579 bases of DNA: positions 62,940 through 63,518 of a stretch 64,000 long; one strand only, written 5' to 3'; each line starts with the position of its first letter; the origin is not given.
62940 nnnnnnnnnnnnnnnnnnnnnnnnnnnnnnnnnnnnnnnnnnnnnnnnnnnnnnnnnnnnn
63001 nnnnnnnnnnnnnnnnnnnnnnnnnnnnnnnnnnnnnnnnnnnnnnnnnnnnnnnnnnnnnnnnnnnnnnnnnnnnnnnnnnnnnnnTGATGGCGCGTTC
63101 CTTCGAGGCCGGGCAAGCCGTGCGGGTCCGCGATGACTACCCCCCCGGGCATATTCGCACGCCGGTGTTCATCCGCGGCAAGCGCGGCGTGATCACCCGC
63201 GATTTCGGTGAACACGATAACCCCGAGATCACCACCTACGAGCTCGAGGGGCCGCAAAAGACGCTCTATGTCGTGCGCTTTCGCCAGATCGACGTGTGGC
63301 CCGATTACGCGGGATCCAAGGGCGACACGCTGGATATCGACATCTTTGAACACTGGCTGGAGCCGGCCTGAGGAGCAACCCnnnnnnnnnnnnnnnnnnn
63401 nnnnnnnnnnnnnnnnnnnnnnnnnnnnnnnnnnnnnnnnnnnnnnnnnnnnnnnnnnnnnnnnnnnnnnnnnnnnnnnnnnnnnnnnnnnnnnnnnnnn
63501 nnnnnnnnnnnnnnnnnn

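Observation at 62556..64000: Three-ORF cobalt nitrile-hydratase-family locus with split beta subunit (thiocyanate hydrolase / ToyJKL-like architecture)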

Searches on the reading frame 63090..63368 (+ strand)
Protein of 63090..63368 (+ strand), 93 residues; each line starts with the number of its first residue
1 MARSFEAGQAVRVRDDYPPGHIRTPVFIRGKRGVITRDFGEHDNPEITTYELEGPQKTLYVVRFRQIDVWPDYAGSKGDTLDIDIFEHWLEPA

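Call 6: search_protein_families(library=pfam, proteins=[window:63090-63368:+], max_evalue=0.01)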
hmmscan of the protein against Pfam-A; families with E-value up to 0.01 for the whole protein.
window:63090-63368:+ (93 aa): 1 family
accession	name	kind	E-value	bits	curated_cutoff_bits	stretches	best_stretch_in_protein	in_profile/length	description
PF02211.21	NHase_beta_C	-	2.9e-20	73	27.7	1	3-92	10-98/98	Nitrile hydratase beta subunit, C-terminal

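Call 7: search_protein_families(library=ncbifam, proteins=[window:63090-63368:+], max_evalue=0.01)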
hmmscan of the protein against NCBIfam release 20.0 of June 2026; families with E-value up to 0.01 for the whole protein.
window:63090-63368:+ (93 aa): 1 family
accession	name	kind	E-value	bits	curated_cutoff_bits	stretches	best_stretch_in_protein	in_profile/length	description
TIGR03888.1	nitrile_beta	equivalog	1.9e-20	73.7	152.2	1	3-93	137-226/226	nitrile hydratase subunit beta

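Call 8: find_encoding_contigs(protein=window:63090-63368:+, flank=10000, max_places=6)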
Protein window:63090-63368:+ (93 aa): 23 contigs read that carry it; 6 places shown.
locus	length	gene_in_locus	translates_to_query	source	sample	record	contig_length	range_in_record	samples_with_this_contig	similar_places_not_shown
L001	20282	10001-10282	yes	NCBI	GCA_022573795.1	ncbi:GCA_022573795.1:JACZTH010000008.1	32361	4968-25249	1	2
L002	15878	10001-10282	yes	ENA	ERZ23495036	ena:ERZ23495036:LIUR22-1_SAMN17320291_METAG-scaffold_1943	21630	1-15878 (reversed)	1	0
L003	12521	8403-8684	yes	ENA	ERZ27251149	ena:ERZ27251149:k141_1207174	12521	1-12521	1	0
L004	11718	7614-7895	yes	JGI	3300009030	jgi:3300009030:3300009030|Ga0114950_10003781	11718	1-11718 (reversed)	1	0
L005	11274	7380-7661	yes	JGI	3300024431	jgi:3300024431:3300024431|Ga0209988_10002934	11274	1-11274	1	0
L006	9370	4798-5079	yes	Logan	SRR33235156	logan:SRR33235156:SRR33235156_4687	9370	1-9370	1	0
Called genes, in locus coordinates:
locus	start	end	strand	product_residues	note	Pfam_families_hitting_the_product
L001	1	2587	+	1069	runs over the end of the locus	PF00873:ACR_tran, PF03176:MMPL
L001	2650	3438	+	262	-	PF00561:Abhydrolase_1, PF12697:Abhydrolase_6, PF12146:Hydrolase_4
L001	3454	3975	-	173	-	PF07883:Cupin_2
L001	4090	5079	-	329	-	PF02826:2-Hacid_dh_C (weak), PF03446:NAD_binding_2, PF03807:F420_oxidored (faint), PF14833:NAD_binding_11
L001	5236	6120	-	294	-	PF00378:ECH_1, PF16113:ECH_2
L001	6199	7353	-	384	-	PF02771:Acyl-CoA_dh_N, PF02770:Acyl-CoA_dh_M, PF00441:Acyl-CoA_dh_1, PF08028:Acyl-CoA_dh_2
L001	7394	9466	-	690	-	PF02629:CoA_binding (weak), PF13380:CoA_binding_2, PF13607:Succ_CoA_lig, PF13549:ATP-grasp_5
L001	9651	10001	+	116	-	PF21006:NHase_beta_N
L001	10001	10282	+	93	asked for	PF02211:NHase_beta_C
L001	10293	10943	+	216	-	PF02979:NHase_alpha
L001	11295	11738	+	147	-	-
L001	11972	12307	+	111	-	-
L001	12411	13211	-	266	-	PF02517:Rce1-like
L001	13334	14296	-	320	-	PF01497:Peripla_BP_2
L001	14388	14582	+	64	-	-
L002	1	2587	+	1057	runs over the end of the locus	PF00873:ACR_tran, PF03176:MMPL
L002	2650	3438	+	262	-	PF00561:Abhydrolase_1, PF12697:Abhydrolase_6, PF12146:Hydrolase_4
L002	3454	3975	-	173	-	PF07883:Cupin_2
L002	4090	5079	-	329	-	PF02826:2-Hacid_dh_C (weak), PF03446:NAD_binding_2, PF03807:F420_oxidored (faint), PF14833:NAD_binding_11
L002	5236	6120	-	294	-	PF00378:ECH_1, PF16113:ECH_2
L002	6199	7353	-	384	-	PF02771:Acyl-CoA_dh_N, PF02770:Acyl-CoA_dh_M, PF00441:Acyl-CoA_dh_1, PF08028:Acyl-CoA_dh_2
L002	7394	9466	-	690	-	PF02629:CoA_binding (weak), PF13380:CoA_binding_2, PF13607:Succ_CoA_lig, PF13549:ATP-grasp_5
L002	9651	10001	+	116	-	PF21006:NHase_beta_N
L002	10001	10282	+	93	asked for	PF02211:NHase_beta_C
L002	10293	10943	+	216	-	PF02979:NHase_alpha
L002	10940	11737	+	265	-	-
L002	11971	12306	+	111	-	-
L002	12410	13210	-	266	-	PF02517:Rce1-like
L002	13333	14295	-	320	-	PF01497:Peripla_BP_2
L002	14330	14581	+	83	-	-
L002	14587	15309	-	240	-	PF01738:DLH, PF12740:PETase (faint), PF00326:Peptidase_S9 (faint)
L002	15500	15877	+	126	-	?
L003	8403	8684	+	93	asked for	PF02211:NHase_beta_C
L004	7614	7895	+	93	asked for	PF02211:NHase_beta_C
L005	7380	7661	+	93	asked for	PF02211:NHase_beta_C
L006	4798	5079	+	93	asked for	PF02211:NHase_beta_C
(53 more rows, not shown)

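Call 14: search_solved_structures(query=L002:10293-10940:+, max_evalue=0.001)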
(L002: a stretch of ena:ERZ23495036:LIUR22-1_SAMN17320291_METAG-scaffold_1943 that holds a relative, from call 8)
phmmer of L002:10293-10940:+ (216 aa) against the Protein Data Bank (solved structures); distinct sequences matched with E-value up to 0.001: 36.
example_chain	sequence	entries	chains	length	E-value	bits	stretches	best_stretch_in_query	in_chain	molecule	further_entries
4ob1_A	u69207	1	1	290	7.3e-67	228.1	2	32-213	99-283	Cobalt-containing nitrile hydratase subunit alpha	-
3hht_A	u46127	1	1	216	1.4e-63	217.3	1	23-214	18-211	Nitrile hydratase alpha subunit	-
2dpp_A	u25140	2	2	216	1.6e-63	217.2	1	24-214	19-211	Nitrile hydratase alpha subunit | Nitrile hydratase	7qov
7qou_A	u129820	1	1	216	5.8e-63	215.3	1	24-214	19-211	Nitrile hydratase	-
7qop_A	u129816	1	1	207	7.5e-63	215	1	24-214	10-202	Nitrile hydratase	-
7qom_A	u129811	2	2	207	7.9e-63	214.9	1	24-214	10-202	Nitrile hydratase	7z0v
7qoy_A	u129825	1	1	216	8e-63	214.9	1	24-214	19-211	Nitrile hydratase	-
1v29_A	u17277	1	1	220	2e-62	213.6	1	20-214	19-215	nitrile hydratase a chain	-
3qxe_A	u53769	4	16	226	4.4e-60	206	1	9-209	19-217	Co-type Nitrile Hydratase alpha subunit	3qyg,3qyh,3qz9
3qz5_A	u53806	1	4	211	8.1e-60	205.1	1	9-209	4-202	Co-type Nitrile Hydratase alpha subunit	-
3vyh_A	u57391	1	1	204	2.6e-56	193.6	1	33-212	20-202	Cobalt-containing nitrile hydratase subunit alpha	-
8i6n_A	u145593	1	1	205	2.7e-55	190.3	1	27-213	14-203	Cobalt-containing nitrile hydratase subunit alpha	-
7w8l_A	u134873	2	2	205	3e-55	190.1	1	33-213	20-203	Nitrile hydratase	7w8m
4ob3_A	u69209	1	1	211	3e-55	190.1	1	33-213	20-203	Cobalt-containing nitrile hydratase subunit alpha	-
4ob2_A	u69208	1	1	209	3.3e-55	190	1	33-213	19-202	Cobalt-containing nitrile hydratase subunit alpha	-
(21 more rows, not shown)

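Call 16: search_solved_structures(query=window:63090-63368:+, max_evalue=0.01, show_alignments=3)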
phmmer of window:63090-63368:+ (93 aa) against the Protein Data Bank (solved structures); distinct sequences matched with E-value up to 0.01: 25.
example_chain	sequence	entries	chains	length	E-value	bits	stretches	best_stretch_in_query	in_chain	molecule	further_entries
3qyh_B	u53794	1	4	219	3.4e-12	49.8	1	4-93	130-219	Co-type Nitrile Hydratase beta subunit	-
3qxe_B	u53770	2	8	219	5.4e-12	49.1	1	4-93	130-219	Co-type Nitrile Hydratase beta subunit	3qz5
3qyg_B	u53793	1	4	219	5.6e-12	49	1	4-93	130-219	Co-type Nitrile Hydratase beta subunit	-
3qz9_B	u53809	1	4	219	7e-12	48.7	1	4-93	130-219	Co-type Nitrile Hydratase beta subunit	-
3wvd_B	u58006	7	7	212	5.7e-11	45.8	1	4-93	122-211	Nitrile hydratase subunit beta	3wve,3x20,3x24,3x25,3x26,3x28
1ahj_B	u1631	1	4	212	5.8e-11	45.8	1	4-93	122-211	NITRILE HYDRATASE (SUBUNIT BETA)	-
3a8m_B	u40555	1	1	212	5.9e-11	45.8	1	4-93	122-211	Nitrile hydratase subunit beta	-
2ahj_B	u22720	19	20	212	5.9e-11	45.8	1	4-93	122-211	NITRILE HYDRATASE | Nitrile hydratase subunit beta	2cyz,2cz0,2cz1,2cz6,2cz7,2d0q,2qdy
1v29_B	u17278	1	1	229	1.5e-10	44.5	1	4-92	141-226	nitrile hydratase b chain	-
4fm4_B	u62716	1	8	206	2.4e-10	43.8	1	4-90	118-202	Nitrile hydratase beta subunit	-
4zgd_B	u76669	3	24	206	2.4e-10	43.8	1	4-90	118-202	Nitrile hydratase beta subunit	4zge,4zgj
7qom_B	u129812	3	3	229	2.4e-09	40.6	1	4-92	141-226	Nitrile hydratase subunit beta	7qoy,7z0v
2dpp_B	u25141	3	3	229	2.5e-09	40.5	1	4-92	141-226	Nitrile hydratase beta subunit | Nitrile hydratase subunit beta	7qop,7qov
3hht_B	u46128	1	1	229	2.6e-09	40.5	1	4-92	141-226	Nitrile hydratase beta subunit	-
7qou_B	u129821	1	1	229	4.6e-09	39.7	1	4-92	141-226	Nitrile hydratase subunit beta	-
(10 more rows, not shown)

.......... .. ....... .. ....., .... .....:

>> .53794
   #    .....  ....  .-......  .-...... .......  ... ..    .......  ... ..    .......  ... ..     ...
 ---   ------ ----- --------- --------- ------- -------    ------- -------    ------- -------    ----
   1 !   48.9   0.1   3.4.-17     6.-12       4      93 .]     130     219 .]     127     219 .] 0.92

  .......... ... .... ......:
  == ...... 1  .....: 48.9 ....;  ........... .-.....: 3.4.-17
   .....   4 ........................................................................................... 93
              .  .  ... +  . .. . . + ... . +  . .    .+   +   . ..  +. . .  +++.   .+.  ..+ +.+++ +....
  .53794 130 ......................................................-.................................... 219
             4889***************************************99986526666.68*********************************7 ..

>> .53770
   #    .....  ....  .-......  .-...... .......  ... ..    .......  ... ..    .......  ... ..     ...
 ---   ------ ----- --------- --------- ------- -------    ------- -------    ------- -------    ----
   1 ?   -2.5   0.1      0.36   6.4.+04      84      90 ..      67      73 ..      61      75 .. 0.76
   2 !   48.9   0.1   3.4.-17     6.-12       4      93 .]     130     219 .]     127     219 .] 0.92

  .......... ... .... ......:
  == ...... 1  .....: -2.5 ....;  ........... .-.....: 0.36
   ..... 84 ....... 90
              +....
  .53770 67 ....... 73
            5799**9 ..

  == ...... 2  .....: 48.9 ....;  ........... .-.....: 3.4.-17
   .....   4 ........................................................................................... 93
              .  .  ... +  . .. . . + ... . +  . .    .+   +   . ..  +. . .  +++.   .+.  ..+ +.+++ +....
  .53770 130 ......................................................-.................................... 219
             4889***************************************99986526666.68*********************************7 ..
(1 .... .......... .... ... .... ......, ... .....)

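Call 35: search_protein_families(library=ncbifam, proteins=[L002:10293-10940:+, L002:10940-11734:+, L002:11971-12303:+], max_evalue=0.001)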
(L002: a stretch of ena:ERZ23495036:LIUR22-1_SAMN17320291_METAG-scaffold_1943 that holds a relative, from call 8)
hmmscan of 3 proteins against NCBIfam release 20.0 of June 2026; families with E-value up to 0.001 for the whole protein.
L002:10293-10940:+ (216 aa): 5 families
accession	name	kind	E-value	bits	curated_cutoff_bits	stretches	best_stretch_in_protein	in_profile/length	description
TIGR01323.1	nitrile_alph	equivalog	1.4e-77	259.5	249.85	1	36-213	9-188/189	nitrile hydratase subunit alpha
TIGR03887.1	thiocyan_alph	equivalog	1.5e-61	207.7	291.45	1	29-212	5-198/200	thiocyanate hydrolase subunit gamma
TIGR03793.1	leader_NHLP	domain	1.8e-14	53.4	50.9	1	138-199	15-74/77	NHLP leader peptide family RiPP precursor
NF038399.1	NH_RiPP_Os17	domain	7.4e-07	29.2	40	1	69-112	5-48/63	Os1348 family NHLP clan protein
TIGR04351.1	TOMM_nitrile_2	subfamily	1e-05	24.9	65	0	141-162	14-35/48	TIGR04351 family putative TOMM peptide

L002:10940-11734:+ (265 aa): 0 families

L002:11971-12303:+ (111 aa): 0 families

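Call 55: search_dna_similar(query=L002:10293-10940:+, collection=plasmids, mode=protein, max_rows=40, rows=spread)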
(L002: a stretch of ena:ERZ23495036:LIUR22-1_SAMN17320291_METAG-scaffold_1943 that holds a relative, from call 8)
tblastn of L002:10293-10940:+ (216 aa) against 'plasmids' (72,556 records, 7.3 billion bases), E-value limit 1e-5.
Records with a match: 182; places in all: 192; records where one place covers at least 80% of the query: 136.
Best place of each record, by identity: 60-80% 8; <60% 174.
By first word of the organism name: Rhizobium 62; Rhodococcus 15; Agrobacterium 9; Azospirillum 7; Sulfitobacter 7; Klebsiella 6; Citrobacter 6; Ensifer 6; Sinorhizobium 5; Enterobacter 5; and 35 more.
By predicted mobility (MOB-suite, as given by PLSDB): non-mobilizable 85; conjugative 69; mobilizable 28.
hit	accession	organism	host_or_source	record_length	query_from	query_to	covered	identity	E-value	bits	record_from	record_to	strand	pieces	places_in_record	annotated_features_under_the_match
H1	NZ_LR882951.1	Planktothrix agardhii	-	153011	30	215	86%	63.4%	1e-72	245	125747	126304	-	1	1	nthA: nitrile hydratase subunit alpha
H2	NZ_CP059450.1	Azospirillum brasilense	Prokaryotes,soil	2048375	10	214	95%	54.9%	6e-63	218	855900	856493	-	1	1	none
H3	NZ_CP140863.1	Rhizobium leguminosarum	Trifolium pratense,whole organism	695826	29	216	87%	59.2%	4e-65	224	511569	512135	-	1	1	nitrile hydratase subunit alpha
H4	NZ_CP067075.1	Rhizobium sp. AB2/73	Phyla canescens,cell culture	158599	29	209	84%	60.4%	6e-66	226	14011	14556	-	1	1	nitrile hydratase subunit alpha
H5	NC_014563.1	Pantoea vagans C9-1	-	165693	5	214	97%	50.0%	2e-54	193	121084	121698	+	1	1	nthA: nitrile hydratase subunit alpha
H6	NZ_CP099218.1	Citrobacter freundii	culture,Pooled soil sample collected ...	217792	10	214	95%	49.3%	1e-55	197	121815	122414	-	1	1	nthA: nitrile hydratase subunit alpha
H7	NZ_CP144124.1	Halalkalicoccus sp. CGA53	cell culture,sediment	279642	10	208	92%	50.5%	2e-60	210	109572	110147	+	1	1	nthA: nitrile hydratase subunit alpha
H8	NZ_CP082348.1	Pantoea dispersa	water,drinking water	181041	36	214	83%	54.6%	1e-52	188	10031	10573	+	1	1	nthA: nitrile hydratase subunit alpha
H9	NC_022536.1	Agrobacterium pusense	-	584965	36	212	82%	54.6%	2e-52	187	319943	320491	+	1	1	nthA: nitrile hydratase subunit alpha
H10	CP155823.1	Thioclava sp. 'Guangxiensis'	Bruguiera gymnorhiza,pure ...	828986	36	214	83%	53.6%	8e-53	189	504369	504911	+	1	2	nthA: nitrile hydratase subunit alpha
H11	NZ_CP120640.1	Rhizobium sp. 32-5/1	Vicia cracca,cell cilture,root nodule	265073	36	212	82%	54.1%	2e-53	191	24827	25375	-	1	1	nthA: nitrile hydratase subunit alpha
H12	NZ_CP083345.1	Ensifer adhaerens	cell culture,soil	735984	36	216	84%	52.5%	4e-52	187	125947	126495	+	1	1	nthA: nitrile hydratase subunit alpha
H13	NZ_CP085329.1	Haladaptatus salinisoli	cell culture,saline soil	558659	36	208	80%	54.8%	9e-54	191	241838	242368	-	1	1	nthA: nitrile hydratase subunit alpha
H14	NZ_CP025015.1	Rhizobium leguminosarum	Lotus corniculatus,Bacteria culture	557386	36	212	82%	53.5%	3e-53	190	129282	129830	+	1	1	nthA: nitrile hydratase subunit alpha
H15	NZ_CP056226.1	Klebsiella pneumoniae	culture,Wastewater influent sample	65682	36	214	83%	52.5%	6e-51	183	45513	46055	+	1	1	nthA: nitrile hydratase subunit alpha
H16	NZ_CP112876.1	Pseudanabaena galeata CCNP1313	-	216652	36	213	82%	52.7%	2e-55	196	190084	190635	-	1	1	nthA: nitrile hydratase subunit alpha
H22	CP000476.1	Paenarthrobacter aurescens TC1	-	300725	36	212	82%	52.2%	3e-53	190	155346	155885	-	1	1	nthA: Nitrile hydratase, alpha subunit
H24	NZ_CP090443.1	Rhodococcus sp. DMF-1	pure culture,surface marine water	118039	27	214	87%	48.7%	2e-50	182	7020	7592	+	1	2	nthA: nitrile hydratase subunit alpha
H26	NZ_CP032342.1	Azospirillum brasilense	soil sample,Agricultural field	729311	36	213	82%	51.3%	1e-49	179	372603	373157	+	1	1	nthA: nitrile hydratase subunit alpha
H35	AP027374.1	Sulfitobacter pontiacus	-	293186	36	214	83%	47.5%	1e-45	168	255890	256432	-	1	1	nthA: nitrile hydratase subunit alpha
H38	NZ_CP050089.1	Rhizobium leguminosarum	Trifolium pratense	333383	67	213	68%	47.7%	2e-31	127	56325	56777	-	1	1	nitrile hydratase subunit alpha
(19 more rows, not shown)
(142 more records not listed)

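Call 56: get_annotated_region(hit=H4, flank=4000)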
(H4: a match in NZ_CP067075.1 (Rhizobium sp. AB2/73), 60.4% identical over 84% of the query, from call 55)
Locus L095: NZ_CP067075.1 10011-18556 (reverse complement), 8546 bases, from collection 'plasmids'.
description: Rhizobium sp. AB2/73 plasmid pAtAB2-73c, complete sequence
organism: Rhizobium sp. AB2/73 (NCBI taxid 2795216)
taxonomy: Bacteria; Pseudomonadota; Alphaproteobacteria; Hyphomicrobiales; Rhizobiaceae; Rhizobium; Rhizobium sp. AB2/73
host: -; source: Phyla canescens,cell culture; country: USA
typing (MOB-suite, as given by PLSDB): non-mobilizable; mating-pair formation MPF_T
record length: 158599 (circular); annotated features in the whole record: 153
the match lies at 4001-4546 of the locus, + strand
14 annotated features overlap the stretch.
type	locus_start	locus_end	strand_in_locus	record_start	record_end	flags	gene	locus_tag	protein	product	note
CDS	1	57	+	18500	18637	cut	-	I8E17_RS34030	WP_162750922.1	hypothetical protein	-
CDS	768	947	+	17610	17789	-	-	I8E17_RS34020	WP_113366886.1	hypothetical protein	-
CDS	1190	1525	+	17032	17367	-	tnpB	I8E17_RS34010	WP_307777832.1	IS66 family insertion sequence element accessory protein TnpB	-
CDS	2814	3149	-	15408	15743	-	-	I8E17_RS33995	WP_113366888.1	hypothetical protein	-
CDS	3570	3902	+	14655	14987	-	-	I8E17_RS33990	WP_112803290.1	SH3-like domain-containing protein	-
CDS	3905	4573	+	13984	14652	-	-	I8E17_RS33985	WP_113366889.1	nitrile hydratase subunit alpha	-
CDS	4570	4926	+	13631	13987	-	-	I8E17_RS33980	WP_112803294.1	SH3-like domain-containing protein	-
CDS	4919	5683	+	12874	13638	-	-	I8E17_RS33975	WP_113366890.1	aquaporin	GO:0055085 - transmembrane transport [Evidence IEA]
CDS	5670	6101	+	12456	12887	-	-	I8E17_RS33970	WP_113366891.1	DUF302 domain-containing protein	-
CDS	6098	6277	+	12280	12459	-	-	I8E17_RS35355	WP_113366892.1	CbtB domain-containing protein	-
CDS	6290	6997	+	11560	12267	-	-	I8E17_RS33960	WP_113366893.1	CbtA family protein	-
CDS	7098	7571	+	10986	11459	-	-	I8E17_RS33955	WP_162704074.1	cupin domain-containing protein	-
CDS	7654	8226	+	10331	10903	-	-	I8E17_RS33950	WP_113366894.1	OsmC family protein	GO:0006979 - response to oxidative stress [Evidence IEA]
CDS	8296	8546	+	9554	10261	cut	-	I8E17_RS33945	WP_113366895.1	alpha/beta hydrolase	-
